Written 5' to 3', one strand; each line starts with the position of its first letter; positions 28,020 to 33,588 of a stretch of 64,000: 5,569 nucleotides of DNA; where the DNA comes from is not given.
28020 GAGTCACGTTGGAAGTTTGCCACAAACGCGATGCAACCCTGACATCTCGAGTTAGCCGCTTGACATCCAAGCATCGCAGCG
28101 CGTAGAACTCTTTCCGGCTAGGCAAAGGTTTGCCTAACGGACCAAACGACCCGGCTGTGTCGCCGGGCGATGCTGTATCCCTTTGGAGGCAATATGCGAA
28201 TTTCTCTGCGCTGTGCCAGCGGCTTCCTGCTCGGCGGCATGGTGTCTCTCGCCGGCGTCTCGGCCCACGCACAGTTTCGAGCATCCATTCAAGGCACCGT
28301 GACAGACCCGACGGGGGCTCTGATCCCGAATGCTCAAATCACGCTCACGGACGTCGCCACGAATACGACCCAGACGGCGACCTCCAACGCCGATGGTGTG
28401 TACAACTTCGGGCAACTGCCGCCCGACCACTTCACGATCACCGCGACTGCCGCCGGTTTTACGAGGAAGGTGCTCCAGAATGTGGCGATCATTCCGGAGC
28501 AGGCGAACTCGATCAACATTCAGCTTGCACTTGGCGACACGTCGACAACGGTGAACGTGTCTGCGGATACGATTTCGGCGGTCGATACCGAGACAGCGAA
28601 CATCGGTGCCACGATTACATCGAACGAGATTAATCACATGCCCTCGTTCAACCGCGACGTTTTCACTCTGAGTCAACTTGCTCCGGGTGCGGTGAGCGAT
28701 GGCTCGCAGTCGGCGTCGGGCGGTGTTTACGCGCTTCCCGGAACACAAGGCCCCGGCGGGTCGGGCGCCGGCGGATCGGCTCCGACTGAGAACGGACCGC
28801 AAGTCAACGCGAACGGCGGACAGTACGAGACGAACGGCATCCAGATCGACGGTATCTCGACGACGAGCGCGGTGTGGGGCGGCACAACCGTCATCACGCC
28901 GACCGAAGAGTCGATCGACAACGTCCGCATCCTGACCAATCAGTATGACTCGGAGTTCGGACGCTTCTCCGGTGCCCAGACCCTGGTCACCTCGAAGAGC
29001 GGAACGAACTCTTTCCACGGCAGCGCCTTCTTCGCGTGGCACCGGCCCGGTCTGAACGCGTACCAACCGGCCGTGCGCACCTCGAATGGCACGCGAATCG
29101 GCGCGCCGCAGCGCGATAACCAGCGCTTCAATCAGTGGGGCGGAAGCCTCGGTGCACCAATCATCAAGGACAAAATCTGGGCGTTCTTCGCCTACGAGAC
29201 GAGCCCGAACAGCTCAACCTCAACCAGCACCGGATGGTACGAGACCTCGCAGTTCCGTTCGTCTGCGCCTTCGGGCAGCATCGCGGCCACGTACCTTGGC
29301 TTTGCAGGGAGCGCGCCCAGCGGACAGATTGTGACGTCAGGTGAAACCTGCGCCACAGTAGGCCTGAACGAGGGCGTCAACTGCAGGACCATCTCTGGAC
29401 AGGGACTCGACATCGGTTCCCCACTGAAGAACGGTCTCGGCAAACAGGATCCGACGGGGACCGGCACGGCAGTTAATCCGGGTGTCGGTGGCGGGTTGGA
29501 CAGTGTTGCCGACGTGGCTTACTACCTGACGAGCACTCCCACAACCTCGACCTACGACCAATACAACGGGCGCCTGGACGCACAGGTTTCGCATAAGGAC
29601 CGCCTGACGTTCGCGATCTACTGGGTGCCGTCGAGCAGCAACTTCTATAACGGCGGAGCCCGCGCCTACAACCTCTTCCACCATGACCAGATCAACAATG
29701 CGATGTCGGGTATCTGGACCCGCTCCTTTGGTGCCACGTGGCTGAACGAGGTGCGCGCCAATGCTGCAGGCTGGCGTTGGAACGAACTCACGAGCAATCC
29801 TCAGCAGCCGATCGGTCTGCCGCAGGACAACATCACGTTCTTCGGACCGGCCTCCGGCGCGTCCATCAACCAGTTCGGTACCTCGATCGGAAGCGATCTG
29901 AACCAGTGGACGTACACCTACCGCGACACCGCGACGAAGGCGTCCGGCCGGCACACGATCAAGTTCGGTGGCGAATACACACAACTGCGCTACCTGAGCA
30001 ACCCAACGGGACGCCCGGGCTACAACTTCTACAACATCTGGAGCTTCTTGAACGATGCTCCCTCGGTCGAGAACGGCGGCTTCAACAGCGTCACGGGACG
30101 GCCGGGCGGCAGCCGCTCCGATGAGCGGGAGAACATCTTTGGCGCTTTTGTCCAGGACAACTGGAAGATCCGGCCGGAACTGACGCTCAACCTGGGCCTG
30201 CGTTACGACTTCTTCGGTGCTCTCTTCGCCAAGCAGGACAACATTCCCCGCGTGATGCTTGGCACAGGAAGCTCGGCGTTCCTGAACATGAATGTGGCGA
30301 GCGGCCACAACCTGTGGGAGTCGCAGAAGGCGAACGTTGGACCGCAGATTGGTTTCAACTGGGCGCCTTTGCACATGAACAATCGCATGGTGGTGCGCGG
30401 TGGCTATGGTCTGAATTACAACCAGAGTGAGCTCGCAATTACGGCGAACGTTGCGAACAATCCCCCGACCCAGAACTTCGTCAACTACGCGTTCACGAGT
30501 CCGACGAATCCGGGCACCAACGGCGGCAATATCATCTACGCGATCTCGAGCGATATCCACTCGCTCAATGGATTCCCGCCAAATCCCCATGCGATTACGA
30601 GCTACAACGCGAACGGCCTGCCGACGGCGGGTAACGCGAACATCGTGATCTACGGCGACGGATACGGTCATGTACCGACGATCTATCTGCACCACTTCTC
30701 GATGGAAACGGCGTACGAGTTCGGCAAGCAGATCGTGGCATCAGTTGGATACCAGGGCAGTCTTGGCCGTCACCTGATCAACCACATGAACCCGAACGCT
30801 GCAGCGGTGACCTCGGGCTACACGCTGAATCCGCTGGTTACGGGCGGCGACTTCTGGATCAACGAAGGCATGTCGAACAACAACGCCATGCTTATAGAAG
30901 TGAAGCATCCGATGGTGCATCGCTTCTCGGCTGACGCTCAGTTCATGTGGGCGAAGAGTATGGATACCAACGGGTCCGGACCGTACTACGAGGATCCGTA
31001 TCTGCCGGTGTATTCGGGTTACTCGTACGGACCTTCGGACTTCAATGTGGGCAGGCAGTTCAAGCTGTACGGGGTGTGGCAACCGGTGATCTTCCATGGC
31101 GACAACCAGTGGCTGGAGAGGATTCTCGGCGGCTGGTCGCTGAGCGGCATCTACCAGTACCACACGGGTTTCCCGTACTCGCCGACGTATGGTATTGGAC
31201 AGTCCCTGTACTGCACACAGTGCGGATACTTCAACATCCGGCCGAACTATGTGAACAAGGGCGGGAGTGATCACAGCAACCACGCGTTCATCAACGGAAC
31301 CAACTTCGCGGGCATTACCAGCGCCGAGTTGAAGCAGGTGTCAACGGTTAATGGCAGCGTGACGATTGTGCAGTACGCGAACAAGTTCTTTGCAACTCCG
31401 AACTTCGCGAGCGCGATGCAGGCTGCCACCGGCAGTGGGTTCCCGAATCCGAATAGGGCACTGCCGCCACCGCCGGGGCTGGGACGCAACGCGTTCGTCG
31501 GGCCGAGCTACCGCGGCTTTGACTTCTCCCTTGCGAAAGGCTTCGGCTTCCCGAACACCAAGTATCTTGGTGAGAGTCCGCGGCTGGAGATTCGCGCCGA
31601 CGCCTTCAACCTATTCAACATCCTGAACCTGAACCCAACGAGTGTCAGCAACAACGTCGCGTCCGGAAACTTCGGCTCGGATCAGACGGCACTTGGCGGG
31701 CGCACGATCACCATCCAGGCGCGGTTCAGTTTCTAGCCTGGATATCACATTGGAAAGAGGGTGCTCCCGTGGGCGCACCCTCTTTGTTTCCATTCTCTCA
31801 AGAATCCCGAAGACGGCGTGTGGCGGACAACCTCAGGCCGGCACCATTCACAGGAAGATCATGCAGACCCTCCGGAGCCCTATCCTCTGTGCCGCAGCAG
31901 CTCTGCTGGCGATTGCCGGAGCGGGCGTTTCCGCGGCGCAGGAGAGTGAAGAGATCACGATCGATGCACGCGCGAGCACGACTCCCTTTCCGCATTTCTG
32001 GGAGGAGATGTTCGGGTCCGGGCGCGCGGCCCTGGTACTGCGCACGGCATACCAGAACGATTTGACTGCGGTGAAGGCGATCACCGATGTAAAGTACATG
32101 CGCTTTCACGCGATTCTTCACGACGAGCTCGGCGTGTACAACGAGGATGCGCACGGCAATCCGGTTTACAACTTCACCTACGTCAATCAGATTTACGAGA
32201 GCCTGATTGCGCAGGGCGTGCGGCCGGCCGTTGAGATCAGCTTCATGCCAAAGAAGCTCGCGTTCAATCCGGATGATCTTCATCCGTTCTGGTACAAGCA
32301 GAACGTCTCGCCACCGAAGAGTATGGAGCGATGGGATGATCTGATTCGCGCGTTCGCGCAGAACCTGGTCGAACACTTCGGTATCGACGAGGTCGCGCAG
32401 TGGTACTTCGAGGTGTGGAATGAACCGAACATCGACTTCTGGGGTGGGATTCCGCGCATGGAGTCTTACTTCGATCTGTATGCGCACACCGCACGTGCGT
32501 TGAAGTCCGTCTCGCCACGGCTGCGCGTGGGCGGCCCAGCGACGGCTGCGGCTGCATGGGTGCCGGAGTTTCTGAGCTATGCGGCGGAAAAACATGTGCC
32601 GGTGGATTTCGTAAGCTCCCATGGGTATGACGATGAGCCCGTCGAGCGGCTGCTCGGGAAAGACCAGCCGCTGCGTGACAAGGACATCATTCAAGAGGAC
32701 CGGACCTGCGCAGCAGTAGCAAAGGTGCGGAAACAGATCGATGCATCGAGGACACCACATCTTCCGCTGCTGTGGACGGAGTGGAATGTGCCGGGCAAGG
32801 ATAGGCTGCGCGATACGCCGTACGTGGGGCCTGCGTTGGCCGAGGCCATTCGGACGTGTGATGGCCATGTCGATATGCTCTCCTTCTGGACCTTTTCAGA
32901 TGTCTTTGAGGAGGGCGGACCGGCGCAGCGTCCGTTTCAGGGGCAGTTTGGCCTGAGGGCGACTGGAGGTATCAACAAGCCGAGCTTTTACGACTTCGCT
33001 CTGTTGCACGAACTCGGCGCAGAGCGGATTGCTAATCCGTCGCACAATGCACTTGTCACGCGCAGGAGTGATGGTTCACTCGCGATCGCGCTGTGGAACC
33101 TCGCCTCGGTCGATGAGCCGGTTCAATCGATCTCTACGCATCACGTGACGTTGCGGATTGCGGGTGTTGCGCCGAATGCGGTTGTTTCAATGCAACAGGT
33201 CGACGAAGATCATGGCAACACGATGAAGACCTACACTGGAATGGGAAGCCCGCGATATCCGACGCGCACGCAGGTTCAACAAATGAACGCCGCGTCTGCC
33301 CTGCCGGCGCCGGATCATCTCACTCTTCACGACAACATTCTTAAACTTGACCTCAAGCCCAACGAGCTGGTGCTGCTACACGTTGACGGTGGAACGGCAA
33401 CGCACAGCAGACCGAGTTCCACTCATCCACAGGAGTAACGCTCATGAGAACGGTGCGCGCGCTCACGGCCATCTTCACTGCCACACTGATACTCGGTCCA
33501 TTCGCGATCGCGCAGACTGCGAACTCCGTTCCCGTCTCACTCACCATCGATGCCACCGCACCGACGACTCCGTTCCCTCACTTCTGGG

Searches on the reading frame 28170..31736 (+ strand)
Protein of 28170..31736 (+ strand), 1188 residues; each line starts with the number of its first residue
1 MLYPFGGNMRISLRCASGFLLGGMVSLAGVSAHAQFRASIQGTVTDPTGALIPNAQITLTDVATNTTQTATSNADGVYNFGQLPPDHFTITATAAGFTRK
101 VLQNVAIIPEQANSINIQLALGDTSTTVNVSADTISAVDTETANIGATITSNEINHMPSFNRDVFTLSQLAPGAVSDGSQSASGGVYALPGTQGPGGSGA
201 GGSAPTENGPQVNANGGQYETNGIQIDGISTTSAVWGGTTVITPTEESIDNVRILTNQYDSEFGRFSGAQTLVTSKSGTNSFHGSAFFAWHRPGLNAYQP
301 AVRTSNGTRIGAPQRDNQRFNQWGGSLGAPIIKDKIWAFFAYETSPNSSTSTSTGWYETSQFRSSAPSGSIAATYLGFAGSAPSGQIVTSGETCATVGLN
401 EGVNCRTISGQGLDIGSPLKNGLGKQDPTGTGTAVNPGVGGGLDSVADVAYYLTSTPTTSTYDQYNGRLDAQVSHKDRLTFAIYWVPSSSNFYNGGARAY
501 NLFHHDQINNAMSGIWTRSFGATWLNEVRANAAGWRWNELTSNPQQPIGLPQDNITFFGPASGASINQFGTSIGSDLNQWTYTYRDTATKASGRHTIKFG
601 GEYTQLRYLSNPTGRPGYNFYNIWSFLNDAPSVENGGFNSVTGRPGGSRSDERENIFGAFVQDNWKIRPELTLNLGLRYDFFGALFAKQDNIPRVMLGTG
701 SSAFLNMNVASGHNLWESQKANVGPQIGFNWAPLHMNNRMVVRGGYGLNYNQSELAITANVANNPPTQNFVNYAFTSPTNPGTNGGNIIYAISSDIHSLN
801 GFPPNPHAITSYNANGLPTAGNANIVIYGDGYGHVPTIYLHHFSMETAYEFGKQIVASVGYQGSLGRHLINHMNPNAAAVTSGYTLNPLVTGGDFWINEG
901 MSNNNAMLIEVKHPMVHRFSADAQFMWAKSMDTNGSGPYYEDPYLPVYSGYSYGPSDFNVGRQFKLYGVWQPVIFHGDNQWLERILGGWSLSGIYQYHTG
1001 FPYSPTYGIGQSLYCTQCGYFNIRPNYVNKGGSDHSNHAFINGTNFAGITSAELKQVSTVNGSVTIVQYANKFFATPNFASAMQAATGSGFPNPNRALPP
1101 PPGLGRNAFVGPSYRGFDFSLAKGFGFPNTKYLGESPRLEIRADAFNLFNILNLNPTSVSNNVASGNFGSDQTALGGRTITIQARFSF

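Call 16: search_protein_families(library=pfam, proteins=[window:28170-31736:+], max_evalue=0.00001)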
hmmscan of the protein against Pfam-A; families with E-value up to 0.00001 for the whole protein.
window:28170-31736:+ (1188 aa): 3 families
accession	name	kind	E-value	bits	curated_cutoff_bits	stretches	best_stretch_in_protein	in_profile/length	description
PF25183.1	OMP_b-brl_4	-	3.2e-111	373.6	30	1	275-1180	2-837/838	Outer membrane beta barrel domain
PF13620.12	CarboxypepD_reg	-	5.7e-21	75.1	32.3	1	39-119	1-81/82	Carboxypeptidase regulatory-like domain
PF13715.12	CarbopepD_reg_2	-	5.8e-07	29.9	32.2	1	40-120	1-77/88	CarboxypepD_reg-like domain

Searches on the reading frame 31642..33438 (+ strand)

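Call 16: search_protein_families(library=pfam, proteins=[window:31642-33438:+], max_evalue=0.00001)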
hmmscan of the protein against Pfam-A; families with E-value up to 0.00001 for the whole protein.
window:31642-33438:+ (598 aa): 1 family
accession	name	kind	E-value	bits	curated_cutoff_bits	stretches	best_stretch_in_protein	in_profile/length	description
PF01229.23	Glyco_hydro_39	-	3.9e-98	329.7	26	1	105-552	3-455/472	Glycosyl hydrolases family 39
